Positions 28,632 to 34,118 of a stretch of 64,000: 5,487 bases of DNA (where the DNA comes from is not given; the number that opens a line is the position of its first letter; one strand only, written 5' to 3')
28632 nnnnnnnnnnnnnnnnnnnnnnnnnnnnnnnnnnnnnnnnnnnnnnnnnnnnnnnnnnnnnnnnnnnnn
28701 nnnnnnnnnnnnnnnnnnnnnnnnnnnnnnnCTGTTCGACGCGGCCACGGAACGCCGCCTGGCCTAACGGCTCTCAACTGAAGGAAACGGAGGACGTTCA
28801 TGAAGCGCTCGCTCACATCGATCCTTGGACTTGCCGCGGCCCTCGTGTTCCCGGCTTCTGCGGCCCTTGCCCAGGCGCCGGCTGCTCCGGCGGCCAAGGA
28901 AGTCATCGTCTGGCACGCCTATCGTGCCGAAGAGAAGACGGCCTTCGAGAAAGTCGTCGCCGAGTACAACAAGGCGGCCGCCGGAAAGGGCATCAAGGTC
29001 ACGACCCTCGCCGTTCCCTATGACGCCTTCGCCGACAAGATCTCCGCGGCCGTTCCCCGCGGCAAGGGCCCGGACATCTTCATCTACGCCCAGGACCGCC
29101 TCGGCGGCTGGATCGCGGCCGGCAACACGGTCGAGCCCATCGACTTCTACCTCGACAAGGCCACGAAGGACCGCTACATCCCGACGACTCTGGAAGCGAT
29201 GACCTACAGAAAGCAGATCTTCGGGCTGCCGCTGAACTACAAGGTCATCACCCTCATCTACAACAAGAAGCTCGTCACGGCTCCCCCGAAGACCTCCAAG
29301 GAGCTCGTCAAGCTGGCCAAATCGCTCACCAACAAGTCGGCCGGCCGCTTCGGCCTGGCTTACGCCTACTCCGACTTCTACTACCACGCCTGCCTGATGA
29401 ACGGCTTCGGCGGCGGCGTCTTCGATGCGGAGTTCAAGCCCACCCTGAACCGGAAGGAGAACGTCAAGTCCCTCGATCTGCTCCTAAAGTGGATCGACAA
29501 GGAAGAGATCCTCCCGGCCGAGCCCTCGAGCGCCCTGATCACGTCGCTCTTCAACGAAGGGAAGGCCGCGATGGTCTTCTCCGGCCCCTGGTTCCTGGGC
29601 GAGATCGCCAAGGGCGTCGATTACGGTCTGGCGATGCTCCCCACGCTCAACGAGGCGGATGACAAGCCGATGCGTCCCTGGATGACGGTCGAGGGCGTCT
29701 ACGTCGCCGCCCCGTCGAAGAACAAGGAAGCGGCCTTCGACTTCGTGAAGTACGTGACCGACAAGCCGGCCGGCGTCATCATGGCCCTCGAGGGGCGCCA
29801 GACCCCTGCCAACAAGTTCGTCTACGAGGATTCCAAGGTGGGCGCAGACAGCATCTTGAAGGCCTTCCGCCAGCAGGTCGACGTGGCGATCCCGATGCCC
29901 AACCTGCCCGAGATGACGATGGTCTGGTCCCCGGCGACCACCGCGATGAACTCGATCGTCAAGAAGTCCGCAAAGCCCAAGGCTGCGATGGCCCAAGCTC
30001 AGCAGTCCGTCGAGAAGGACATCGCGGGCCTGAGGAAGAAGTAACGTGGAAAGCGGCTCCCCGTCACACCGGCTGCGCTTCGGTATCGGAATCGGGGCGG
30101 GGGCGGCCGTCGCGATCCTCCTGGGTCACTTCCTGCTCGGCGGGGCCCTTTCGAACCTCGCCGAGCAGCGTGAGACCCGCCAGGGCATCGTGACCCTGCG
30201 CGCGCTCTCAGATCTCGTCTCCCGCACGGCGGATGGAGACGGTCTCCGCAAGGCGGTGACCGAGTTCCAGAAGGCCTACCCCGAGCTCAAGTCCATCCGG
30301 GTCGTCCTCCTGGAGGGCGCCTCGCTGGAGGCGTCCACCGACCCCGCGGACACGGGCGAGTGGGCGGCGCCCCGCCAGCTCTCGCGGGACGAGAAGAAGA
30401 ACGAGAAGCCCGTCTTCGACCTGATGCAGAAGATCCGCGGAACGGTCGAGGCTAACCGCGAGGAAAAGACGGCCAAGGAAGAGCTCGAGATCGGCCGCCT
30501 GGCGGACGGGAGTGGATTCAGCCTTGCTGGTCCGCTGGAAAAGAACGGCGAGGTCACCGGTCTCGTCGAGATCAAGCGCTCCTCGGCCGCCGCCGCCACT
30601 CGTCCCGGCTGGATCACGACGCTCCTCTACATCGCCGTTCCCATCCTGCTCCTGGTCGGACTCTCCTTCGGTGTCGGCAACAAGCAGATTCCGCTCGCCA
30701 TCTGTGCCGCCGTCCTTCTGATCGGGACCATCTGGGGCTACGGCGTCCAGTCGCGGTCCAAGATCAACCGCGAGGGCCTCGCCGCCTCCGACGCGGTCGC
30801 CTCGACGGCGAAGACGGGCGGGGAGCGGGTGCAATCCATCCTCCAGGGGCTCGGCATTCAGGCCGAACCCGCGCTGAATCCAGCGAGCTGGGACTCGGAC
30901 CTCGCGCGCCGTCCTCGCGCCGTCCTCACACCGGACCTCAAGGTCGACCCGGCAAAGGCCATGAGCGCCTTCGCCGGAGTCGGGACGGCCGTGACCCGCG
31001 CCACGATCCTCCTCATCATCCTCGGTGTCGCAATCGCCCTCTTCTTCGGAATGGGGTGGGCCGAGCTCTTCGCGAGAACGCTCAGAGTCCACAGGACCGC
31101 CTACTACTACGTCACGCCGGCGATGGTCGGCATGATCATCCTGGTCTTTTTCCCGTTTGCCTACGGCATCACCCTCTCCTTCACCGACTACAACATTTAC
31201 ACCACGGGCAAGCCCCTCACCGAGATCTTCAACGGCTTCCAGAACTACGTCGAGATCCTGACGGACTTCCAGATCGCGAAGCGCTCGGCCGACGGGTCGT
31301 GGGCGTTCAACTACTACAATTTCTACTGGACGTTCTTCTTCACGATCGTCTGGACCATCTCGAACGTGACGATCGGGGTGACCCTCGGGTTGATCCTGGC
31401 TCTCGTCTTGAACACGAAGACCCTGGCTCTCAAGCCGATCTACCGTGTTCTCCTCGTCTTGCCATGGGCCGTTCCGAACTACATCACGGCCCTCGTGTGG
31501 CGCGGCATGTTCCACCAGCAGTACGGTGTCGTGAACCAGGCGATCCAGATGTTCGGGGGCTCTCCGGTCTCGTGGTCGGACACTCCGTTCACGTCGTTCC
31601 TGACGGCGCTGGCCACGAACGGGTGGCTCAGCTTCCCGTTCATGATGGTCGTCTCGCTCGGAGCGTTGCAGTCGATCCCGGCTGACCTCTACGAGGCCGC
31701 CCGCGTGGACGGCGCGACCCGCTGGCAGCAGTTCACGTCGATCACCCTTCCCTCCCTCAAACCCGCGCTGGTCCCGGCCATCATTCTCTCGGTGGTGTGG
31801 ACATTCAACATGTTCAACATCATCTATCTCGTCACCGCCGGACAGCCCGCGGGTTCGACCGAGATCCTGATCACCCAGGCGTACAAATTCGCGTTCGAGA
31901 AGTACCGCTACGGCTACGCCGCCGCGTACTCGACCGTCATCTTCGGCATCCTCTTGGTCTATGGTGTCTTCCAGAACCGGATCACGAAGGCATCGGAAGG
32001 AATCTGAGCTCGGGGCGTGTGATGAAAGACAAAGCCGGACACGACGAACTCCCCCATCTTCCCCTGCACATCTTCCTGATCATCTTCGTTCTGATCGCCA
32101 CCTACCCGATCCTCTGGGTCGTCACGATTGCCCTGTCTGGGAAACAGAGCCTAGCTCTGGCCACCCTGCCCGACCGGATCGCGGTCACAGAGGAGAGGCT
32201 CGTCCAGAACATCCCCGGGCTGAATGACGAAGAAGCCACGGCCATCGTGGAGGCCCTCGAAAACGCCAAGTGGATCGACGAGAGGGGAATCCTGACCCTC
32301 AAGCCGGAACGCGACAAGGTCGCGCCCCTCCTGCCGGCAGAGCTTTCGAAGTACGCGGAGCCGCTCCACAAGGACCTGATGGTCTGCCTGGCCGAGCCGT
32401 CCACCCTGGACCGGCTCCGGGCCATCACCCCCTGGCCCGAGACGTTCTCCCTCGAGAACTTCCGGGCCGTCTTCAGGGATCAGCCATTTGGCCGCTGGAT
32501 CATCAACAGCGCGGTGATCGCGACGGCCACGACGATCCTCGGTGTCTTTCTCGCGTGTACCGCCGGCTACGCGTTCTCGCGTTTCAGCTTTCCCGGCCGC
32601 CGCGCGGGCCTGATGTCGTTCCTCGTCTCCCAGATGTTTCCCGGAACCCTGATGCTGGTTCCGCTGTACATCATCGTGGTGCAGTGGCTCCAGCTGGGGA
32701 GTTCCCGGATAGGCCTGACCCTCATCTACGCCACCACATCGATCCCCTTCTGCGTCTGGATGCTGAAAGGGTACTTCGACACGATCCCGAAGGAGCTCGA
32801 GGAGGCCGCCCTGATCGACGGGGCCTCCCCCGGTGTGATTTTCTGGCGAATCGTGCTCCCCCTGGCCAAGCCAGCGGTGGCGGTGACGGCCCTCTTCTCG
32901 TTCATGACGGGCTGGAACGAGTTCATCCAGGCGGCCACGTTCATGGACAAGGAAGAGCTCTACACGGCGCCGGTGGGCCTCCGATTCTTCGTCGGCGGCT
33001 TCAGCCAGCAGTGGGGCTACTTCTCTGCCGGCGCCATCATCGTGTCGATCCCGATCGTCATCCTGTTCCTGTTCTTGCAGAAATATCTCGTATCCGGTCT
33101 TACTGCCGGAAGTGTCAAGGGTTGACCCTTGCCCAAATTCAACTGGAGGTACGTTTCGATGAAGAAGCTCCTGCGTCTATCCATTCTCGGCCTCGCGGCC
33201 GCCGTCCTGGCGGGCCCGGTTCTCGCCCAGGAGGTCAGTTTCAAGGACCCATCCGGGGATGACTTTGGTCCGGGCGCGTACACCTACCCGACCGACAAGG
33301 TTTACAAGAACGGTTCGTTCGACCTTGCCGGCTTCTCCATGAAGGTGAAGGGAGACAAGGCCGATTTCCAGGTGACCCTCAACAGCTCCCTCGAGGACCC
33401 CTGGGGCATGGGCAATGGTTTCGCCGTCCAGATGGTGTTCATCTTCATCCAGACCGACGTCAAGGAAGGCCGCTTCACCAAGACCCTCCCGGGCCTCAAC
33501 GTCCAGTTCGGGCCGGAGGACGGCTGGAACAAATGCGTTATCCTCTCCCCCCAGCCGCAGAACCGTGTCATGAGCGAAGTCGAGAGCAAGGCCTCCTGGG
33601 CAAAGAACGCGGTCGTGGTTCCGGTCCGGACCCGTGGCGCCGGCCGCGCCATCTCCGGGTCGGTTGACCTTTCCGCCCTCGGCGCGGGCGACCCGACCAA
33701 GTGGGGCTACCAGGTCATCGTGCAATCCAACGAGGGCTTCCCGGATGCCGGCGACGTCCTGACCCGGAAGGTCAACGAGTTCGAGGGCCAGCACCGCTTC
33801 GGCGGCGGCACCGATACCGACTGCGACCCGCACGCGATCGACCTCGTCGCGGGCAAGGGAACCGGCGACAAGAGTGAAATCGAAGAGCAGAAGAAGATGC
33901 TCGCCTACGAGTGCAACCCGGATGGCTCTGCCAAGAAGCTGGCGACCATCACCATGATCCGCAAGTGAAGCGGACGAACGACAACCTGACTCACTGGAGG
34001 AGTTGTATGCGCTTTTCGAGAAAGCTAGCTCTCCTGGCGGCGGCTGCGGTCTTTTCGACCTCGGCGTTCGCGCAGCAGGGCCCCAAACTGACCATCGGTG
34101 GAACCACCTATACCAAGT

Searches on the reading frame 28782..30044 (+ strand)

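Call 58: search_protein_families(library=pfam, proteins=[window:28782-30044:+])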
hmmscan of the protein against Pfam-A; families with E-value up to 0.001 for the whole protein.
window:28782-30044:+ (420 aa): 2 families
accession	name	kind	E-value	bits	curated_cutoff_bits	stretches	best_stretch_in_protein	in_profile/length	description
PF01547.30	SBP_bac_1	-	8.2e-37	128.3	26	1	50-330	6-305/307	Bacterial extracellular solute-binding protein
PF13416.11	SBP_bac_8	-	2.2e-32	113.4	27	1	57-360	1-278/279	Bacterial extracellular solute-binding protein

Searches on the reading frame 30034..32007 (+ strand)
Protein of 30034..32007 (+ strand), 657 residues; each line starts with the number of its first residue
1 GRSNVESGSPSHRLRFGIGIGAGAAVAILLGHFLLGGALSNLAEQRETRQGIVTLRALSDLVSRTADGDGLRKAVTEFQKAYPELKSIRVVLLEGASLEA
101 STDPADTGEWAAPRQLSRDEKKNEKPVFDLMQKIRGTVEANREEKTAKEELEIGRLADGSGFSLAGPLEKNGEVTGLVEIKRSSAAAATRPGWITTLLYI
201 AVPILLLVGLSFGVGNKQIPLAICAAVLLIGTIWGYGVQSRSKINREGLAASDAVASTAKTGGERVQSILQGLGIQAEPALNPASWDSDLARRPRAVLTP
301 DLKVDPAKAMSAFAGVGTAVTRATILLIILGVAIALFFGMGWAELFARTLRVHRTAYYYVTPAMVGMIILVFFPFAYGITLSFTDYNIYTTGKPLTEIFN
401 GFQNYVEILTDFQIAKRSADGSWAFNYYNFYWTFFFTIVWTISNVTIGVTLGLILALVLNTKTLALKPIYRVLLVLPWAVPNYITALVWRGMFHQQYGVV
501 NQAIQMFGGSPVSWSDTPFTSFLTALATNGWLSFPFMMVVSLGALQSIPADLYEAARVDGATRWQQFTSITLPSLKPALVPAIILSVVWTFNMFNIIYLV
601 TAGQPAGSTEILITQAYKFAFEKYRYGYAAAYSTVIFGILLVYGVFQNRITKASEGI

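Call 58: search_protein_families(library=pfam, proteins=[window:30034-32007:+])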
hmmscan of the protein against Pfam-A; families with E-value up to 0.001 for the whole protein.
window:30034-32007:+ (657 aa): 1 family
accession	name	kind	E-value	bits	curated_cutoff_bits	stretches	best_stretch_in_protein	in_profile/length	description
PF00528.27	BPD_transp_1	-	5.4e-23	82.1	26.4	1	448-649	1-177/184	Binding-protein-dependent transport system inner membrane component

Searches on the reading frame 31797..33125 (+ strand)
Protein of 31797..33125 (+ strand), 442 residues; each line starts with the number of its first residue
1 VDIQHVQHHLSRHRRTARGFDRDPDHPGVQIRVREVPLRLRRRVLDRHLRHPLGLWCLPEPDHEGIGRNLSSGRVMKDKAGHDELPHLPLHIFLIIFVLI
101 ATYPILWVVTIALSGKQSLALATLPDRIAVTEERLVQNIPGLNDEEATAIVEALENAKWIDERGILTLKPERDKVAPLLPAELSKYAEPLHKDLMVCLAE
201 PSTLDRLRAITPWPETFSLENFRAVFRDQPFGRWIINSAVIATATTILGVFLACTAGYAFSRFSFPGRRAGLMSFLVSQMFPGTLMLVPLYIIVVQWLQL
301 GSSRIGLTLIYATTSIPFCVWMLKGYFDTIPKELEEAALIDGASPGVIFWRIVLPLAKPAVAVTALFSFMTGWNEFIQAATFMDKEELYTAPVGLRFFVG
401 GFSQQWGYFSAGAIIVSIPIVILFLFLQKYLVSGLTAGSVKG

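Call 58: search_protein_families(library=pfam, proteins=[window:31797-33125:+])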
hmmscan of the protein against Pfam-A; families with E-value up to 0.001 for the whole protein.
window:31797-33125:+ (442 aa): 1 family
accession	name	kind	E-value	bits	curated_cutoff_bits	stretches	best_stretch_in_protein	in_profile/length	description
PF00528.27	BPD_transp_1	-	7.2e-20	71.9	26.4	1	249-434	5-181/184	Binding-protein-dependent transport system inner membrane component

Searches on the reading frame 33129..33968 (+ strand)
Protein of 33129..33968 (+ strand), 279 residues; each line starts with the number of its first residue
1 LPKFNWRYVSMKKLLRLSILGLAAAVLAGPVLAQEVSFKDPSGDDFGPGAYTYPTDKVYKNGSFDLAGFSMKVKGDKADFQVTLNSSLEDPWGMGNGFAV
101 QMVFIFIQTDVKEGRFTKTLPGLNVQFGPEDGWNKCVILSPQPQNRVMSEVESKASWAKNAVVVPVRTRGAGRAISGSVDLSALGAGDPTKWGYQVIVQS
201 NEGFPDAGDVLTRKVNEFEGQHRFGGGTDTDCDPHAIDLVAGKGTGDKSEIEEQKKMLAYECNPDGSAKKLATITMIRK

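Call 58: search_protein_families(library=pfam, proteins=[window:33129-33968:+])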
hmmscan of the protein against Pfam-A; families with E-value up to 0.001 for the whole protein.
window:33129-33968:+ (279 aa): 1 family
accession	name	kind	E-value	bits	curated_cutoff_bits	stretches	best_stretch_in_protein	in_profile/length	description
PF09985.14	Glucodextran_C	-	1.2e-58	198.8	22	1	37-275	3-227/228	C-terminal binding-module, SLH-like, of glucodextranase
